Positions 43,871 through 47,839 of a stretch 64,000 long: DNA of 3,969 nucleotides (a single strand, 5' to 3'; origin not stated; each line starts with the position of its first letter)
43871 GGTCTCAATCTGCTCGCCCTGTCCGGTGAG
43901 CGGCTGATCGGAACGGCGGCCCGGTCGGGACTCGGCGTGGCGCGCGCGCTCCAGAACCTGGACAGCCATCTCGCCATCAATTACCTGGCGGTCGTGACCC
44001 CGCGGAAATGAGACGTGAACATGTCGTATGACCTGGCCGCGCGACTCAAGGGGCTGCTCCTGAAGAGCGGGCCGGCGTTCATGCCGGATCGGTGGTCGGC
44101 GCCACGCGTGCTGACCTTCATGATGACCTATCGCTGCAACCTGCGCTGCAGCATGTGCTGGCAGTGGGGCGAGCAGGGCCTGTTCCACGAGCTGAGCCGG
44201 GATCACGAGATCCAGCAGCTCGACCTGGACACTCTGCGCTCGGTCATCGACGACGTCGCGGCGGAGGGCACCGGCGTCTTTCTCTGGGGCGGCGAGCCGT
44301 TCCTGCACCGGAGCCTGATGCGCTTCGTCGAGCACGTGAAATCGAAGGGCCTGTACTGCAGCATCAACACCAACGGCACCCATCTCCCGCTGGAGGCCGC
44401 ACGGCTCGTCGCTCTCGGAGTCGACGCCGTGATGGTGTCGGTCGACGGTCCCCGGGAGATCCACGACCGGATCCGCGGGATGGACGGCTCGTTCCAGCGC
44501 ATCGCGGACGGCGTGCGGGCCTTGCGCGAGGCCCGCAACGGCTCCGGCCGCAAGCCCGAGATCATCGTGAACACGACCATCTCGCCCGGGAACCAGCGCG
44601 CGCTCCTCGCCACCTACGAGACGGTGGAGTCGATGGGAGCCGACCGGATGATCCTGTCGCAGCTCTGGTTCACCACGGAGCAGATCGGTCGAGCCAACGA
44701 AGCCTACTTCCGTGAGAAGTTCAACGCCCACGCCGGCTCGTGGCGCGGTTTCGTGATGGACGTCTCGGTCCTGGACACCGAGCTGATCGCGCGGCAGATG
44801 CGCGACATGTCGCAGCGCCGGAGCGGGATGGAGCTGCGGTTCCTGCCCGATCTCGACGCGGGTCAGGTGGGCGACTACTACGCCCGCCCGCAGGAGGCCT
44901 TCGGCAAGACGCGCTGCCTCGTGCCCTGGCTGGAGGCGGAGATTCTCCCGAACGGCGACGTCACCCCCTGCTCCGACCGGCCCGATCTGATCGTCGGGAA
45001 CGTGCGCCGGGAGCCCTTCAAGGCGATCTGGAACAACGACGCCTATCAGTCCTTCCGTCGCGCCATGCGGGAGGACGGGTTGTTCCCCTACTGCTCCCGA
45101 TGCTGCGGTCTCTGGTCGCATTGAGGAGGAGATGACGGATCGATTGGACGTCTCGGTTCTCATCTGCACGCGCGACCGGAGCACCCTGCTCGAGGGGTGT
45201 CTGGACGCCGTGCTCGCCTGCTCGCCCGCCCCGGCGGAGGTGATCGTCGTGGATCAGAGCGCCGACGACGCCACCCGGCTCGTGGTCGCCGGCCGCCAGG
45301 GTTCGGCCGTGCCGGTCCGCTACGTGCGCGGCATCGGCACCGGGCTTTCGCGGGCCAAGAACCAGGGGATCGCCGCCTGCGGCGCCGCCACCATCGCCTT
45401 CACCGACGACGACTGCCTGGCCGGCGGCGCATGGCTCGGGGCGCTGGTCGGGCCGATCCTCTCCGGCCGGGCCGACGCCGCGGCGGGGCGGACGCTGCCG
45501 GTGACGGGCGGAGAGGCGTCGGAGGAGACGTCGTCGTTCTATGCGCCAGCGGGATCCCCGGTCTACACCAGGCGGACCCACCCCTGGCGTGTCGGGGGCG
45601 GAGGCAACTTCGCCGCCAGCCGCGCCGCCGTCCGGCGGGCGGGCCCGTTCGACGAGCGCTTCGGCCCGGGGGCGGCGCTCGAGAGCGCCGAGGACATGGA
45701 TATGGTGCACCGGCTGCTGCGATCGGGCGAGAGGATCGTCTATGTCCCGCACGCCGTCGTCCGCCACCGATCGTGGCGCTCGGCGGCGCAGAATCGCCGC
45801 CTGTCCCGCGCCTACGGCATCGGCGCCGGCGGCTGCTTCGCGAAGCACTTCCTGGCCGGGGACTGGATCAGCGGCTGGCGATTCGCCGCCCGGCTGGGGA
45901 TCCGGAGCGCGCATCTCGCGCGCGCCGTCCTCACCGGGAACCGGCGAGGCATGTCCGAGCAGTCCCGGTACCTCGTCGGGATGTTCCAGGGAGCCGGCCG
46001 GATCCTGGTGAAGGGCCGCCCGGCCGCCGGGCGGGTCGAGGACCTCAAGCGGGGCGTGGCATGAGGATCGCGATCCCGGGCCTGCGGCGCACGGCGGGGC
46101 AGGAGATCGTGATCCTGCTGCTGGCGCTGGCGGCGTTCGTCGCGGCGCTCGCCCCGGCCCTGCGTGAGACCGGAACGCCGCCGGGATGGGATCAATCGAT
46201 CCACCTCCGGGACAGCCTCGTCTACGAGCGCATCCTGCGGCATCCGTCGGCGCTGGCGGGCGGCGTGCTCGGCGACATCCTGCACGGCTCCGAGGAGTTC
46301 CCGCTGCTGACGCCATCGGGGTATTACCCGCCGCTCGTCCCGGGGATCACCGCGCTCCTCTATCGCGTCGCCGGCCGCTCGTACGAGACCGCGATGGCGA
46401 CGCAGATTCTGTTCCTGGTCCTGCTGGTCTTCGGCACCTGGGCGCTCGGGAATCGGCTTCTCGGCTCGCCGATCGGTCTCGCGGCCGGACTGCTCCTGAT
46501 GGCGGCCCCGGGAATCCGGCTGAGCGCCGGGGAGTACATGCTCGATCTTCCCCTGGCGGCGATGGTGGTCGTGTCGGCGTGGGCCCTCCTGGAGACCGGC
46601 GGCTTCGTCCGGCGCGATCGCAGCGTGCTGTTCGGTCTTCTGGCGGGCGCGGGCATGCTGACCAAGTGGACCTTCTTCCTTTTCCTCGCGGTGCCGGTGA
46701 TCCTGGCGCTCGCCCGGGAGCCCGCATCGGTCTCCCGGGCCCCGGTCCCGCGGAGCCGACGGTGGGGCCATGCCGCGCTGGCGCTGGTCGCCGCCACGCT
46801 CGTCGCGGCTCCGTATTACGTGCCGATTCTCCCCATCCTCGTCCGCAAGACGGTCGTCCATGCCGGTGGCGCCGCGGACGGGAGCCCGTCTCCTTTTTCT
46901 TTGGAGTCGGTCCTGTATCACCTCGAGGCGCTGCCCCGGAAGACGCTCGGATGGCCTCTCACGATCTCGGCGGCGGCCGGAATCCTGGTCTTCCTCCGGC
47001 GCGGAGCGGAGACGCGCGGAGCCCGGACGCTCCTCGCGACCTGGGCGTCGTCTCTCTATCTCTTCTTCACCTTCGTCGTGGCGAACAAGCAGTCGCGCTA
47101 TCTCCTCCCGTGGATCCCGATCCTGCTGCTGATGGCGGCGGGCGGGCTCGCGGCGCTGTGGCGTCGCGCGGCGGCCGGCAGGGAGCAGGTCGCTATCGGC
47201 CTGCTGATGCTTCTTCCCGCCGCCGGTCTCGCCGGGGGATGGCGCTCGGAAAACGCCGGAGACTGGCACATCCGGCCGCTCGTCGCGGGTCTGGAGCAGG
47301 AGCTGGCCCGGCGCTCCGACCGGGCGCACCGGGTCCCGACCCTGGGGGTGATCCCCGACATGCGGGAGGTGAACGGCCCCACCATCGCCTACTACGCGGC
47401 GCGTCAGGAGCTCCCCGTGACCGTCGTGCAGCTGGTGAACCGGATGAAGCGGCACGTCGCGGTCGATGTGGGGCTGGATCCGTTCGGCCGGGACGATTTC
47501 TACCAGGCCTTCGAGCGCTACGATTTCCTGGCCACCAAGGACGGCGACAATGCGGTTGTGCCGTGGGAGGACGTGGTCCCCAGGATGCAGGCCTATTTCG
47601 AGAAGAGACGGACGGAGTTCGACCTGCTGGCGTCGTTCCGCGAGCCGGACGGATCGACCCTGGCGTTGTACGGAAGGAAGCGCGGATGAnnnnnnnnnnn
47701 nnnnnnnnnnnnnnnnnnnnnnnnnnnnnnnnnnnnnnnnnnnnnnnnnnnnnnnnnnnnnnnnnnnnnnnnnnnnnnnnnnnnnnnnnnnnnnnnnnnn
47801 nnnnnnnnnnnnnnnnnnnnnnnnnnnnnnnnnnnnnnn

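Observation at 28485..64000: About 35 kb translationally coupled glycan operon combining Wzx/Wzy-type export with three radical SAM enzymes and multiple GT-C glycosyltransferases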

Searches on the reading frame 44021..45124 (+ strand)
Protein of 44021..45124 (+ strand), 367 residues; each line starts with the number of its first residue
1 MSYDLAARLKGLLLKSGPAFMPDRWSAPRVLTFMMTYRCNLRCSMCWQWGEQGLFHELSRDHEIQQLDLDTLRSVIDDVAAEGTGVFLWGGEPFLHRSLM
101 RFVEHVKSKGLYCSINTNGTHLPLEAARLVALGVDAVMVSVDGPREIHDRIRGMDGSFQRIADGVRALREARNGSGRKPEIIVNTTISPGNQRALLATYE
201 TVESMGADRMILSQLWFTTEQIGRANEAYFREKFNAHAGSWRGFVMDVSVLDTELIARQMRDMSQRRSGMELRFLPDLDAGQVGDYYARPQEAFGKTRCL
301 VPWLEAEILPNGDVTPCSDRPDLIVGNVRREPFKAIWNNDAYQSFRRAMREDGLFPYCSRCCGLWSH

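Call 9: search_protein_families(library=pfam, proteins=[window:44021-45124:+], max_evalue=0.01)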
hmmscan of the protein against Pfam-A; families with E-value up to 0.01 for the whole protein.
window:44021-45124:+ (367 aa): 3 families
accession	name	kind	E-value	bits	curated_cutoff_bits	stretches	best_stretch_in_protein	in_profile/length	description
PF04055.27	Radical_SAM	-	3e-21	76.8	29.5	1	35-172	3-140/166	Radical SAM superfamily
PF13186.11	SPASM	-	1.1e-15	58.1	21.5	1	299-361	1-66/67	Iron-sulfur cluster-binding domain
PF13353.11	Fer4_12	-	0.00018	22.3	22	1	36-144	12-116/137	4Fe-4S single cluster domain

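Call 12: search_protein_families(library=ncbifam, proteins=[window:44021-45124:+], max_evalue=0.01)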
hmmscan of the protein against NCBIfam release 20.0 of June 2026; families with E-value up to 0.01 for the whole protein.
window:44021-45124:+ (367 aa): 79 families (the best 25 are shown)
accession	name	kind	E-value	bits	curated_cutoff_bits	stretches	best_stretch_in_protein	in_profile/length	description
TIGR04317.1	W_rSAM_matur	equivalog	1.2e-31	110.1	380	2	29-222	4-191/349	tungsten cofactor oxidoreductase radical SAM maturase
TIGR04545.1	rSAM_ahbD_hemeb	equivalog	6.4e-25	88.3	500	2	32-210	3-170/339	heme b synthase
TIGR04051.1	rSAM_NirJ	equivalog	9.8e-25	87.3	515.45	1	31-228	4-190/354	heme d1 biosynthesis radical SAM protein NirJ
NF033640.1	N_Twi_rSAM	subfamily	3.7e-24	85.6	170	2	28-206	110-299/398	twitch domain-containing radical SAM protein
TIGR04546.1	rSAM_ahbC_deAc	equivalog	7.4e-24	84.3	650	1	30-212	40-210/390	12,18-didecarboxysiroheme deacetylase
TIGR04311.1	rSAM_Geo_metal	subfamily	6.7e-23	81.4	400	2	28-217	2-189/423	radical SAM/SPASM family putative metalloenzyme maturase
NF045574.1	sacti_mat_StsB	exception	1.1e-22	80.6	625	1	33-205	100-259/466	StsB family radical SAM/SPASM domain sactipeptide maturase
TIGR04347.1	pseudo_SAM_Halo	equivalog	8.6e-22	77.9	525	1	30-215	39-212/390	TIGR04347 family pseudo-SAM/SPASM protein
TIGR04054.1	rSAM_NirJ1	equivalog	3e-21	75.5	650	1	30-218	37-213/387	putative heme d1 biosynthesis radical SAM protein NirJ1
TIGR04251.1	SCM_rSAM_ScmF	equivalog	4.5e-21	75.6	400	1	30-214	5-181/353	SynChlorMet cassette radical SAM/SPASM protein ScmF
TIGR04303.1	GeoRSP_rSAM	equivalog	6.2e-20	72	400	2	27-172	3-140/325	GeoRSP system radical SAM/SPASM protein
TIGR04055.1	rSAM_NirJ2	equivalog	1.8e-19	70.4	500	2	32-171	3-136/326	putative heme d1 biosynthesis radical SAM protein NirJ2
NF050035.1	rSAM_WgK_link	exception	3e-19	69.3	650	1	22-169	2-144/367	radical SAM/SPASM peptide maturase WgkB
TIGR04053.2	TIGR04053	equivalog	7.5e-19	68.2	395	1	27-210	6-181/366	TIGR04053 family radical SAM/SPASM domain-containing protein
TIGR03913.1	rad_SAM_trio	equivalog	8.4e-19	67.3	591.75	1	32-209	22-186/477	GDL motif peptide-associated radical SAM/SPASM maturase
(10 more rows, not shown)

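Call 36: search_solved_structures(query=window:44021-45124:+, max_evalue=0.00001)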
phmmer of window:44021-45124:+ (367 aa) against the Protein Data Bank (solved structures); distinct sequences matched with E-value up to 0.00001: 6.
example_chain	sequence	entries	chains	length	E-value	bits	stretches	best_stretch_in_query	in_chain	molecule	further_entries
7vob_C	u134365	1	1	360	1.7e-09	40.6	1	29-196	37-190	Cytosylglucuronate decarboxylase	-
7voc_C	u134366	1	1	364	1.8e-09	40.6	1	29-196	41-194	Cytosylglucuronate decarboxylase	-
6efn_A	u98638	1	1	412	5.2e-09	39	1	28-201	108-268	Sporulation killing factor maturation protein SkfB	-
4m7t_A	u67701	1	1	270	2e-06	30.5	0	290-361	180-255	BtrN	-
5wgg_A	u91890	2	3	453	2.3e-06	30.3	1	21-173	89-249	Radical SAM domain protein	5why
4m7s_A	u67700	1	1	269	3e-06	30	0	290-361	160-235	BtrN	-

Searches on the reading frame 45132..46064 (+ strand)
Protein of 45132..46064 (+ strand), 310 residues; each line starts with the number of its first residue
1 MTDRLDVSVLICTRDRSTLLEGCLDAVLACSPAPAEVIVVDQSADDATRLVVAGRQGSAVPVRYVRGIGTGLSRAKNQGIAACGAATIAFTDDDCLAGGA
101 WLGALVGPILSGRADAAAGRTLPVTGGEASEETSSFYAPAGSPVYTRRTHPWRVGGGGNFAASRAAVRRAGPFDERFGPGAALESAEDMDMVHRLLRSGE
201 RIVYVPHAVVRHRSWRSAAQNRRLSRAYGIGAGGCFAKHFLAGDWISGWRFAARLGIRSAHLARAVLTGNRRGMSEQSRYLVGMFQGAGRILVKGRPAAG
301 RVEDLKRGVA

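Call 9: search_protein_families(library=pfam, proteins=[window:45132-46064:+], max_evalue=0.01)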
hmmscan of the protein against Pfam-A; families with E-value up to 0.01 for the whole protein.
window:45132-46064:+ (310 aa): 4 families
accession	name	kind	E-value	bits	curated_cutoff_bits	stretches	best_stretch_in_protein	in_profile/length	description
PF00535.33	Glycos_transf_2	-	3.7e-17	63.2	23.3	1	8-168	1-160/168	Glycosyl transferase family 2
PF13641.12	Glyco_tranf_2_3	-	7.6e-13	49.4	27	1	7-221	3-220/230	Glycosyltransferase like family 2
PF13632.12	Glyco_trans_2_3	-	3e-05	24.4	27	1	157-254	74-162/198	Glycosyl transferase family group 2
PF10111.15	Glyco_tranf_2_2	-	6.2e-05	23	27.3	0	36-97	31-94/276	Glycosyltransferase like family 2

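Call 75: search_protein_families(library=ncbifam, proteins=[window:45132-46064:+], max_evalue=0.00001)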
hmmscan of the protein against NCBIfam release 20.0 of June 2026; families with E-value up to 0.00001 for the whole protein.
window:45132-46064:+ (310 aa): 7 families
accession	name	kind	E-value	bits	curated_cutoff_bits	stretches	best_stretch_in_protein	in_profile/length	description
TIGR03965.1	mycofact_glyco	equivalog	3.7e-29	101.9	280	1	5-239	74-307/467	mycofactocin biosynthesis glycosyltransferase MftF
NF041875.1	EPS_EpsD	equivalog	5.1e-18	65.6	370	1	7-230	1-225/325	exopolysaccharide biosynthesis glycosyltransferase EpsD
NF041394.1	GtaseAglG_Halo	equivalog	5.7e-12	45.5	440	1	6-221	2-224/304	glucosyl-dolichyl phosphate glucuronosyltransferase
NF038302.1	EPS_HpsE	equivalog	1e-10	41.1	300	1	5-103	1-105/307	hormogonium polysaccharide biosynthesis glycosyltransferase HpsE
NF038299.1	EPS_HpsN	equivalog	1.8e-07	30.5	425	0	7-103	3-100/317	hormogonium polysaccharide biosynthesis glycosyltransferase HpsN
NF007482.0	PRK10073.1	equivalog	6.1e-06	25.5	423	1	4-94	5-95/334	glycosyltransferase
NF050050.1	ProtGlycPglI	equivalog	7e-06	25.6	500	1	7-95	4-94/306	GalNAc(5)-diNAcBac-PP-undecaprenol beta-1,3-glucosyltransferase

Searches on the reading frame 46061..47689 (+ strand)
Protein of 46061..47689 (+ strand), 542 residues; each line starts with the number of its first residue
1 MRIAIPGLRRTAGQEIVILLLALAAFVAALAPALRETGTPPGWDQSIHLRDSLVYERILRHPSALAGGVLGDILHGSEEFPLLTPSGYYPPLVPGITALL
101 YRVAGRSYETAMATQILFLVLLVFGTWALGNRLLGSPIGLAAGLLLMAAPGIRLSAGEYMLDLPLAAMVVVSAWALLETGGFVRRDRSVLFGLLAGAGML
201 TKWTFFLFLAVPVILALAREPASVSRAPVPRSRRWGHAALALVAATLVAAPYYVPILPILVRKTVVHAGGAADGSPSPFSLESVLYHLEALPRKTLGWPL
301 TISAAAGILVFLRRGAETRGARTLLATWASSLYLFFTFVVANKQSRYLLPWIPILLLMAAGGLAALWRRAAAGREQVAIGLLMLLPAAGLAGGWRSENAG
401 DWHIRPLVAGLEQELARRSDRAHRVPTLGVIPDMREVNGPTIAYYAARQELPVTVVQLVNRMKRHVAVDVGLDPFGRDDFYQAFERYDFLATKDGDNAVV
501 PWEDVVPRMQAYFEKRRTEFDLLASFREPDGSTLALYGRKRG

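Call 9: search_protein_families(library=pfam, proteins=[window:46061-47689:+], max_evalue=0.01)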
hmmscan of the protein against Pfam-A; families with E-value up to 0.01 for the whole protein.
window:46061-47689:+ (542 aa): 2 families
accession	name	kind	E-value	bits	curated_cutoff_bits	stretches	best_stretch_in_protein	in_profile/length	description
PF13231.12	PMT_2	-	4.7e-08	33.8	26.1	1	90-223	3-134/160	Dolichyl-phosphate-mannose-protein mannosyltransferase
PF03901.23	Glyco_transf_22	-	1.2e-07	31.8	23.8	1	99-379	97-347/414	Alg9-like mannosyltransferase family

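Call 12: search_protein_families(library=ncbifam, proteins=[window:46061-47689:+], max_evalue=0.01)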
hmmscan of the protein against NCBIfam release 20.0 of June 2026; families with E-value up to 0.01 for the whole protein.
window:46061-47689:+ (542 aa): 0 families
